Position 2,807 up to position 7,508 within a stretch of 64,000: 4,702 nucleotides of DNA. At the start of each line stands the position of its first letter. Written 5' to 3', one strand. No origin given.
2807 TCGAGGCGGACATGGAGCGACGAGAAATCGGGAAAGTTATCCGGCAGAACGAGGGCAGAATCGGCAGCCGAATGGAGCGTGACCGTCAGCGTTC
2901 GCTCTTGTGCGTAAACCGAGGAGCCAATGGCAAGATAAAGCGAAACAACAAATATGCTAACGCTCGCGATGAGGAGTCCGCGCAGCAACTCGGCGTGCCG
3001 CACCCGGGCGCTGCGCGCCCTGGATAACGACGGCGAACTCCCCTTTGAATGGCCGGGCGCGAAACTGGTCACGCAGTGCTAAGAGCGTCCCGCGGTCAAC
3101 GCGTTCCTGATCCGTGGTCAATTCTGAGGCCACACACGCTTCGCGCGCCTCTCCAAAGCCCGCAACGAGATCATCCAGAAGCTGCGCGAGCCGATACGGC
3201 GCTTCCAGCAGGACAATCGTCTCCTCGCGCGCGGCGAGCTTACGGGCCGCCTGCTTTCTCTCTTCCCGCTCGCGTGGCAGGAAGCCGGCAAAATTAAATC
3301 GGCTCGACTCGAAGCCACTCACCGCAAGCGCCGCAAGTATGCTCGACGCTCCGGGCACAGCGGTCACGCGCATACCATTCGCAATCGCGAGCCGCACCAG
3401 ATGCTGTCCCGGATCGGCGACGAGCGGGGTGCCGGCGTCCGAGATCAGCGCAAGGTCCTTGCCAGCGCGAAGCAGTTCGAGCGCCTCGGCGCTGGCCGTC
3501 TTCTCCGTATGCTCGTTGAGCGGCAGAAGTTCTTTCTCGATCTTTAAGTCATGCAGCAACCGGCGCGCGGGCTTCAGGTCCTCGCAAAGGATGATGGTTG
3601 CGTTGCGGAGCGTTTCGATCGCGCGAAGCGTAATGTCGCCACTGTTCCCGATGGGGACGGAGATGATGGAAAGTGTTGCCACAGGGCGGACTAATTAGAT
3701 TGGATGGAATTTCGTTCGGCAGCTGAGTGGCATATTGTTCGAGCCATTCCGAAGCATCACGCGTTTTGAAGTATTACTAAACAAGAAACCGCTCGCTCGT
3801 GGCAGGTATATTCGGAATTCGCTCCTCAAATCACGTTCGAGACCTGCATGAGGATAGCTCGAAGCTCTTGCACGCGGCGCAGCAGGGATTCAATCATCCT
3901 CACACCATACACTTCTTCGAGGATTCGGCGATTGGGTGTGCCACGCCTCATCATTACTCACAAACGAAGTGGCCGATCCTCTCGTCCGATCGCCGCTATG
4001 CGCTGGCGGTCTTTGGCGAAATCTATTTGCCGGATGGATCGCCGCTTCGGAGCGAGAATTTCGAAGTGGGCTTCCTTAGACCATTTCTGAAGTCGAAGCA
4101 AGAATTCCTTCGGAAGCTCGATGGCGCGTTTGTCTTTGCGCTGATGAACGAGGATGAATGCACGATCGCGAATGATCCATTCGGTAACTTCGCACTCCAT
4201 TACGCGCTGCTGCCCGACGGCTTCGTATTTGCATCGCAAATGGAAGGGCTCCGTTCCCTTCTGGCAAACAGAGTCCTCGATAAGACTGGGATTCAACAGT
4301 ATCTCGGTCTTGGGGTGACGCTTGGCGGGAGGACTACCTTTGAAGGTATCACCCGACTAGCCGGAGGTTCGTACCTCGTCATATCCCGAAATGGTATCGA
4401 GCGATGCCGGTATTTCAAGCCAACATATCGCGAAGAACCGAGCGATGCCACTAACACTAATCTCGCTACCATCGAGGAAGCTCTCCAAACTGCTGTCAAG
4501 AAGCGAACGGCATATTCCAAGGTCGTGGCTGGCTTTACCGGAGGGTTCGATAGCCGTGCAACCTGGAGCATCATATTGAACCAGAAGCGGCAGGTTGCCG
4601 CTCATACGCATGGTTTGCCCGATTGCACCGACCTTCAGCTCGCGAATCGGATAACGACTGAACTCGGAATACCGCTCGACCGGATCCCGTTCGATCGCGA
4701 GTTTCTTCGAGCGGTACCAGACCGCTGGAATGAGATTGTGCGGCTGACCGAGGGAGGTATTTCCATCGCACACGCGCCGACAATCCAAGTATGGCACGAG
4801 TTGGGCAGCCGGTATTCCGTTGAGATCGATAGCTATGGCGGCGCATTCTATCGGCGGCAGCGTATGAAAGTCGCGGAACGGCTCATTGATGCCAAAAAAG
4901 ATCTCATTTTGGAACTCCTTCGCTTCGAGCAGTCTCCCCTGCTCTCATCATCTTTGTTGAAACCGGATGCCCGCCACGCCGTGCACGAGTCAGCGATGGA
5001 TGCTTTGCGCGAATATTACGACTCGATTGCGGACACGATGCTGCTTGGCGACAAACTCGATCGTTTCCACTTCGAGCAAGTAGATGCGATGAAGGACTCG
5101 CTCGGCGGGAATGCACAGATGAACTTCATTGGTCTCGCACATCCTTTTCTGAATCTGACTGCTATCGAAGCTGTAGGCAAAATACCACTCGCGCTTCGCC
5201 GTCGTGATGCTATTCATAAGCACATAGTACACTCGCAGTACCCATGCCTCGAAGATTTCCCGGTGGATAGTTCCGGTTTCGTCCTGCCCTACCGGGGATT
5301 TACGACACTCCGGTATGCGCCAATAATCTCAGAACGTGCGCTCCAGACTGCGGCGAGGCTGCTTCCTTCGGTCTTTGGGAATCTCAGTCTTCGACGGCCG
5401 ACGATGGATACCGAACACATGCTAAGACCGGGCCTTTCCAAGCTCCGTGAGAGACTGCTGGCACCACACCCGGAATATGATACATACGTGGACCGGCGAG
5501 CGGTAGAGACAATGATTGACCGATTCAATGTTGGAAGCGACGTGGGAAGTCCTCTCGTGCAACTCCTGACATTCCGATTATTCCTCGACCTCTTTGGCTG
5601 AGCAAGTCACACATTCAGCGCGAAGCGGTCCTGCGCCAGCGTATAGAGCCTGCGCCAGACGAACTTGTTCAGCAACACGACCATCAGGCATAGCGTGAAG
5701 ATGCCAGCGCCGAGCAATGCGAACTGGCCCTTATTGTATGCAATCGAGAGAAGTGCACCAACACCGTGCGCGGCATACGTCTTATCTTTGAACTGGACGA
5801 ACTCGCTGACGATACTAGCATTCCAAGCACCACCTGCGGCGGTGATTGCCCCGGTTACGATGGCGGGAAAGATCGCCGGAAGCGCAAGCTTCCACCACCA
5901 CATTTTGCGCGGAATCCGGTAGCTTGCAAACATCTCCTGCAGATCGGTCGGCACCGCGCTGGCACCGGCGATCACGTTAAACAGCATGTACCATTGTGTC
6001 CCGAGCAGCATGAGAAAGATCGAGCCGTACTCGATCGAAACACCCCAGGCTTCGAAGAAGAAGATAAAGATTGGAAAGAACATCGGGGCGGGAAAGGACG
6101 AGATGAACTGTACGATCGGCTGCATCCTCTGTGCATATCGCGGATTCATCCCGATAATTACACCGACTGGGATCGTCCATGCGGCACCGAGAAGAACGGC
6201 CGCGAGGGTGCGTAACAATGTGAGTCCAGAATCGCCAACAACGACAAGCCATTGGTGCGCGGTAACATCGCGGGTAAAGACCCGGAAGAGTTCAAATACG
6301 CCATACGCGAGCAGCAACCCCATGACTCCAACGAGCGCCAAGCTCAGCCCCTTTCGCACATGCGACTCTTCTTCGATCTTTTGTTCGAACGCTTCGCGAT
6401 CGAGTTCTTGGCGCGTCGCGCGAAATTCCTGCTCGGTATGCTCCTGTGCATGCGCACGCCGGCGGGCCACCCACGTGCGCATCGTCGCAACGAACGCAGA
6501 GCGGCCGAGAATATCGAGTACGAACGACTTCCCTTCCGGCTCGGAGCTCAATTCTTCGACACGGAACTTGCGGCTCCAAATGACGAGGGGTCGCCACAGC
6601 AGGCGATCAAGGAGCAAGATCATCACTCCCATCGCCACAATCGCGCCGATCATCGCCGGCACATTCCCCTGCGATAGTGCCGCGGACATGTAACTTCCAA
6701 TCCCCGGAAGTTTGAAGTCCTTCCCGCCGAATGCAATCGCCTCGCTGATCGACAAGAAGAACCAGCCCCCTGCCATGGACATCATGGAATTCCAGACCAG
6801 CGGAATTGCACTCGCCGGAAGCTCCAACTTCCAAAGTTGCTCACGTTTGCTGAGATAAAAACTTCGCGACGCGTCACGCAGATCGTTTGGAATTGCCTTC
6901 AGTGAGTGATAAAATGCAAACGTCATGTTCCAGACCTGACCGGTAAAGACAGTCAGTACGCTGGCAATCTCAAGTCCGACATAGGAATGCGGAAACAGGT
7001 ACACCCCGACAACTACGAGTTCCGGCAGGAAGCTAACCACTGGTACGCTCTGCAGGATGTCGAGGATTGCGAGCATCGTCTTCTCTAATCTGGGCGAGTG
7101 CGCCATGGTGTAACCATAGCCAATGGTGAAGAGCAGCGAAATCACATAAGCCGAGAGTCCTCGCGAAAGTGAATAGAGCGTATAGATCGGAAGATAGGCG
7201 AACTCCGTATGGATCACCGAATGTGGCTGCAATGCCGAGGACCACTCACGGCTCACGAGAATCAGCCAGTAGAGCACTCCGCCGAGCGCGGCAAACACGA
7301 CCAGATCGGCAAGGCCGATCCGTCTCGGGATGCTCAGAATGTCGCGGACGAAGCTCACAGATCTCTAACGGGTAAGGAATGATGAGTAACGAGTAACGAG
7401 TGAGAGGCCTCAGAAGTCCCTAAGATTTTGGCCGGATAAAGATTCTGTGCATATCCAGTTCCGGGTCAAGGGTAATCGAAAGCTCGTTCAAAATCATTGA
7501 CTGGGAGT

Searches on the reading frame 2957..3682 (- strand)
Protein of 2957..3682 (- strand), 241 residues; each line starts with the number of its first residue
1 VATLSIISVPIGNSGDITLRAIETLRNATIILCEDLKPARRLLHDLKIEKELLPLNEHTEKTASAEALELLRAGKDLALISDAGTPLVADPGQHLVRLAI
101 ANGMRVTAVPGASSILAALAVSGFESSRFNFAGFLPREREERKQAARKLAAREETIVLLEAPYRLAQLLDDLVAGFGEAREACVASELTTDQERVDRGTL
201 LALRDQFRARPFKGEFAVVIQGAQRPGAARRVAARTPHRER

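Call 99: search_protein_families(library=pfam, proteins=[window:2957-3682:-], max_evalue=0.0001)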
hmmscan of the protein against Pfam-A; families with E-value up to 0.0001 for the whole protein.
window:2957-3682:- (241 aa): 1 family
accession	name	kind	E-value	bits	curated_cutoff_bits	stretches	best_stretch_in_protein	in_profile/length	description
PF00590.25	TP_methylase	-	3.7e-35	122.2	27.8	1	3-200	1-208/212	Tetrapyrrole (Corrin/Porphyrin) Methylases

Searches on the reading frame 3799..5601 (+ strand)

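Call 99: search_protein_families(library=pfam, proteins=[window:3799-5601:+], max_evalue=0.0001)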
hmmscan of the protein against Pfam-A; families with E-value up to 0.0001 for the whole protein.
window:3799-5601:+ (600 aa): 1 family
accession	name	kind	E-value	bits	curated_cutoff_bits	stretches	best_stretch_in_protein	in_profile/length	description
PF13537.11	GATase_7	-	3.8e-08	33.8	25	1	99-151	66-121/123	Glutamine amidotransferase domain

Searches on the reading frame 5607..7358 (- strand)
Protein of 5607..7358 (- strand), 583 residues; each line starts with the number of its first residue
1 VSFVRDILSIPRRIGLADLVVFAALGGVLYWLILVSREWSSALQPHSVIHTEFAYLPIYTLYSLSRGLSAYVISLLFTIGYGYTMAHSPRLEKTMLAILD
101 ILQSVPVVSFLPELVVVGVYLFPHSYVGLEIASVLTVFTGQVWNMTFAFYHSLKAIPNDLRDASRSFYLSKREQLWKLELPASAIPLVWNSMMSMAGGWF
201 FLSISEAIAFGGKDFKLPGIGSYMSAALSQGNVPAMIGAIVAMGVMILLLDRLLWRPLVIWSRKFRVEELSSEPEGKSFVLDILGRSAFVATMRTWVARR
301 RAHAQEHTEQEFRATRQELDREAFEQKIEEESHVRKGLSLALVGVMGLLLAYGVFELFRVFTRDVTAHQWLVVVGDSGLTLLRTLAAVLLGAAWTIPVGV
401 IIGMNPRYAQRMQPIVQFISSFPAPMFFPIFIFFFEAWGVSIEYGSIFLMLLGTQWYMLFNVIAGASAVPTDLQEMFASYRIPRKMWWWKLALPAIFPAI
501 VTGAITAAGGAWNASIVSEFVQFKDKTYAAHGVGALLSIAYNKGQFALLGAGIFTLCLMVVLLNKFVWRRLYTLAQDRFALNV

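Call 99: search_protein_families(library=pfam, proteins=[window:5607-7358:-], max_evalue=0.0001)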
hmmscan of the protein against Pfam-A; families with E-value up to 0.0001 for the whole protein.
window:5607-7358:- (583 aa): 1 family
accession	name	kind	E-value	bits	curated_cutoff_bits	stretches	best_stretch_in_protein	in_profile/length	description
PF00528.27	BPD_transp_1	-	4.4e-33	115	26.4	2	396-565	2-169/184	Binding-protein-dependent transport system inner membrane component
